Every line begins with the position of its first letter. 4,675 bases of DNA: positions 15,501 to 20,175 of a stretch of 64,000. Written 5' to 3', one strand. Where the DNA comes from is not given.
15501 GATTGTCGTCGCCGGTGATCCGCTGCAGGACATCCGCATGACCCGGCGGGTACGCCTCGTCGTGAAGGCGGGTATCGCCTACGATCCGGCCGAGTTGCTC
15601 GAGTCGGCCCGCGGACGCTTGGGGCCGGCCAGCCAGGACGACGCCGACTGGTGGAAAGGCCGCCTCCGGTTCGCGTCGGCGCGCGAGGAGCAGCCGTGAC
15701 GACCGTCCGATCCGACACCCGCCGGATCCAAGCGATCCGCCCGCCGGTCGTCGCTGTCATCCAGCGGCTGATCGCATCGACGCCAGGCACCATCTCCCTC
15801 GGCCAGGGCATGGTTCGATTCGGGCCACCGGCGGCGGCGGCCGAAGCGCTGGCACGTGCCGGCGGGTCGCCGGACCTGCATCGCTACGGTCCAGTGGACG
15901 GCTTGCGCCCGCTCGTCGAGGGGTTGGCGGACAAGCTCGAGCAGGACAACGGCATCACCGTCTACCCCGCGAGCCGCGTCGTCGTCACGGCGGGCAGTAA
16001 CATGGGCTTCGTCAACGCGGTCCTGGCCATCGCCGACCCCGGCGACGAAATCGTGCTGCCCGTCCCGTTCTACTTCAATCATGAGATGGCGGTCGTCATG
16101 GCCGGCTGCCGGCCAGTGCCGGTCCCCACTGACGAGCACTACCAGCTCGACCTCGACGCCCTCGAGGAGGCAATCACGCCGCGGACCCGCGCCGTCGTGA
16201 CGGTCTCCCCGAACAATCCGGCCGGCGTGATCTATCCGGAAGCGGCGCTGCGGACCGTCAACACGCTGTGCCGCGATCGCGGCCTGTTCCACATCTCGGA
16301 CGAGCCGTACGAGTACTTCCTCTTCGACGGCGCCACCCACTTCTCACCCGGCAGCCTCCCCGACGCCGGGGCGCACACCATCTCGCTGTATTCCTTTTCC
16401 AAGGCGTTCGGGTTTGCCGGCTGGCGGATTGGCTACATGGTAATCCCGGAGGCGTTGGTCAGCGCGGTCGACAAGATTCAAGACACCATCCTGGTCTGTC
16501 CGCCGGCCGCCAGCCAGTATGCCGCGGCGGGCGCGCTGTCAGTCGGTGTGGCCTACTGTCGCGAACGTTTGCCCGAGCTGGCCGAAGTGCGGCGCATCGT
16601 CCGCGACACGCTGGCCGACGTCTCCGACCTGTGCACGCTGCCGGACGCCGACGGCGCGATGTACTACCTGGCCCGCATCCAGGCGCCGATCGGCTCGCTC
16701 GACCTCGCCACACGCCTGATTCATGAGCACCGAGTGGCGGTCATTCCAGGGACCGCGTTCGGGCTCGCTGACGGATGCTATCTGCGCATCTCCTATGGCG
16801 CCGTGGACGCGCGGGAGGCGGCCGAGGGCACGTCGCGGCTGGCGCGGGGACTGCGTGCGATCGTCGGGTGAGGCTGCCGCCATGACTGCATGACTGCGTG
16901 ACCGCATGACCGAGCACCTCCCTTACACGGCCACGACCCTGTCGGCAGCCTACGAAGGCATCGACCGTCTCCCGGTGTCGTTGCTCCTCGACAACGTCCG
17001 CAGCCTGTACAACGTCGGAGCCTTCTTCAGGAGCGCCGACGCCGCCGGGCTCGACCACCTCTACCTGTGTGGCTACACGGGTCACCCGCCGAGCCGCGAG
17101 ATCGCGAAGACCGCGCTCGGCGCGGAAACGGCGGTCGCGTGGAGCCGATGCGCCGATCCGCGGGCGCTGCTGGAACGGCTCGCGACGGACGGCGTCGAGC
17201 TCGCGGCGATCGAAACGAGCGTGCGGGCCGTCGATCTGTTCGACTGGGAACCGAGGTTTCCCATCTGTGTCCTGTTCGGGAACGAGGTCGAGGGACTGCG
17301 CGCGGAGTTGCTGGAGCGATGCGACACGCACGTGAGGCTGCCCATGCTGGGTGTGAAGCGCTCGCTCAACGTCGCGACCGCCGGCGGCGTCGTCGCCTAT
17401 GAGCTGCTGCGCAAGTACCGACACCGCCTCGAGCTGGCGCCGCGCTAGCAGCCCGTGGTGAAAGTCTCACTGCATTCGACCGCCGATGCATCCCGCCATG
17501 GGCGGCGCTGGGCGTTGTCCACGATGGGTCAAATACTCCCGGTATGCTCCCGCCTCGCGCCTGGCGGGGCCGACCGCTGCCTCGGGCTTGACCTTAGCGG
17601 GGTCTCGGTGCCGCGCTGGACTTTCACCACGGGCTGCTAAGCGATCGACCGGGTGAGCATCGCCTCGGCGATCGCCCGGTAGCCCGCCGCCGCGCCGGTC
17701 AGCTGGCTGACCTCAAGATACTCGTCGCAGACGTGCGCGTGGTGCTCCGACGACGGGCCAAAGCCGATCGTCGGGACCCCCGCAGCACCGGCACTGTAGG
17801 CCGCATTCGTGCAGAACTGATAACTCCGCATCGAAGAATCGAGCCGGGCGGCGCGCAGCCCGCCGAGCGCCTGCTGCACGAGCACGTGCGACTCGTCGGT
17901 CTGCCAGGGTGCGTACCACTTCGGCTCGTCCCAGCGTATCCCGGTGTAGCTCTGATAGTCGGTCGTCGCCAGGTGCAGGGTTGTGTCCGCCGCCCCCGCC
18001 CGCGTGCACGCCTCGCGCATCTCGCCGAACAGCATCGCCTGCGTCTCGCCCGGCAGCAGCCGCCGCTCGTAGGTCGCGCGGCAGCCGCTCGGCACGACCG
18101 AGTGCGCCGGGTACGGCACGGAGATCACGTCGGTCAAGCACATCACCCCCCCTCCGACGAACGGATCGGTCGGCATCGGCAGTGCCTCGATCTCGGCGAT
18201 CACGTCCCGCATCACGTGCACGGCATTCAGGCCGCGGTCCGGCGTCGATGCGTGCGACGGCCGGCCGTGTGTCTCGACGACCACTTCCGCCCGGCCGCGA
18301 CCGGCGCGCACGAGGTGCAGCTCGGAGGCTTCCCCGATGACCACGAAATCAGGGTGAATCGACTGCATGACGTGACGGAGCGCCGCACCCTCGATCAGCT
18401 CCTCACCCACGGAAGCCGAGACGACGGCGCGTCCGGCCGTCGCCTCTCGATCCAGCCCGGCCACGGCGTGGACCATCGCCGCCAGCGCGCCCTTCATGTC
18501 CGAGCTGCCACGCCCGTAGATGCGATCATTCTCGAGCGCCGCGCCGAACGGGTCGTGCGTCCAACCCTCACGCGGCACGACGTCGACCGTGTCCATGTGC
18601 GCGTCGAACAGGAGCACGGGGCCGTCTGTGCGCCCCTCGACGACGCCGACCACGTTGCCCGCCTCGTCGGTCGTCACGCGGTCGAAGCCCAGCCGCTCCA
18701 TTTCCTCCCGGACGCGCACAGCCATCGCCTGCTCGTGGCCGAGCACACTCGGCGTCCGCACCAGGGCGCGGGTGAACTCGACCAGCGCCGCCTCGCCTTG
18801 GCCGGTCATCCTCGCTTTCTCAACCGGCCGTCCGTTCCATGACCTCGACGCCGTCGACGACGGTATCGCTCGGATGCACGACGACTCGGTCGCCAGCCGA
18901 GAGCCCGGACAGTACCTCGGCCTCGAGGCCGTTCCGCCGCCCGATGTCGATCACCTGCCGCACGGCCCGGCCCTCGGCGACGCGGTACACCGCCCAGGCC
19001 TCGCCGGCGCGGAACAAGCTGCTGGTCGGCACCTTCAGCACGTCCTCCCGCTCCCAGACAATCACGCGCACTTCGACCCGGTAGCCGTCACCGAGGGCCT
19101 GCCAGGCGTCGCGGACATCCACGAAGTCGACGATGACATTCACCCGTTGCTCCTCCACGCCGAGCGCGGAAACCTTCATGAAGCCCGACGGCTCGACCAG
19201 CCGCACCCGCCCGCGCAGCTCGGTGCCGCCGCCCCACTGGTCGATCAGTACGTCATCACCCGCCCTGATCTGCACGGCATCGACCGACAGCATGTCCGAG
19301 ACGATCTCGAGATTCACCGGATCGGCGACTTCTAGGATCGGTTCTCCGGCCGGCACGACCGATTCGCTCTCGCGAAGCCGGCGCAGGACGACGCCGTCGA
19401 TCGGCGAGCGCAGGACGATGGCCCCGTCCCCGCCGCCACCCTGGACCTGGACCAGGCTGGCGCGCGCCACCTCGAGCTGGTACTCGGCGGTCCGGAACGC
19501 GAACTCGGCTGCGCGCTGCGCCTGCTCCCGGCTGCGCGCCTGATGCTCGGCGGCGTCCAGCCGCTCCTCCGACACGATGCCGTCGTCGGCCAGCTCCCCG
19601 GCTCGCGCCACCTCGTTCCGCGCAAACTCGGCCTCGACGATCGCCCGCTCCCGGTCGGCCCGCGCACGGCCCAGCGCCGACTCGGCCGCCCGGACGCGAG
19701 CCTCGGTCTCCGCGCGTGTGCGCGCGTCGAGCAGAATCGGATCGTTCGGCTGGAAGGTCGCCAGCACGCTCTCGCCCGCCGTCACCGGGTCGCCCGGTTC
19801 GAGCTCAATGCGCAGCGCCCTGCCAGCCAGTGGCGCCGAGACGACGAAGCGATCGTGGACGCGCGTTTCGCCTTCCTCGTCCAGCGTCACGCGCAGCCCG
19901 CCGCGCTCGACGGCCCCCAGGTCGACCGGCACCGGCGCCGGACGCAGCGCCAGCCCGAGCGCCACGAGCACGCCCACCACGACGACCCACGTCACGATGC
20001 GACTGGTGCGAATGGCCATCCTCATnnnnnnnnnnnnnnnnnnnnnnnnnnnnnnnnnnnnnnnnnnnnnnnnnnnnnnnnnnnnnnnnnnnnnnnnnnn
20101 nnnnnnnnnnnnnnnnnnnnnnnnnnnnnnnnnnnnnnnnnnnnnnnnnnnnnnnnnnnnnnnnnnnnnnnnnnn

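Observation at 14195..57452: Unusually high density of broken genes outside the IS island: 7 genes with 8 frameshifts or deletions plus 3 in-frame TAGs in ~43 kb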

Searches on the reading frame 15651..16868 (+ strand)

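Call 6: search_protein_families(library=pfam, proteins=[window:15651-16868:+])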
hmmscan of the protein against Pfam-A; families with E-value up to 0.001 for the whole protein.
window:15651-16868:+ (406 aa): 3 families
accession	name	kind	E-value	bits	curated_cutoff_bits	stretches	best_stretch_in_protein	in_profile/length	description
PF00155.27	Aminotran_1_2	-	1.9e-60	205.4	19.7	1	48-393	4-357/361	Aminotransferase class I and II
PF01041.23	DegT_DnrJ_EryC1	-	1.1e-08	35.2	19.8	1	127-217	60-145/360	DegT/DnrJ/EryC1/StrS aminotransferase family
PF01212.27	Beta_elim_lyase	-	2.9e-05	24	27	1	145-213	88-164/288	Beta-eliminating lyase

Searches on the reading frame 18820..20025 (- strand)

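Call 6: search_protein_families(library=pfam, proteins=[window:18820-20025:-])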
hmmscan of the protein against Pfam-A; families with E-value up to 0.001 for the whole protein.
window:18820-20025:- (401 aa): 2 families
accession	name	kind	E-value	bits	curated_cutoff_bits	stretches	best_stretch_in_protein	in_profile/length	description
PF13437.12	HlyD_3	-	2.6e-13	51.1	22.2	1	204-281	1-80/106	HlyD family secretion protein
PF16576.10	HlyD_D23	-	3.3e-05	23.7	30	1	150-280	51-187/214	Barrel-sandwich domain of CusB or HlyD membrane-fusion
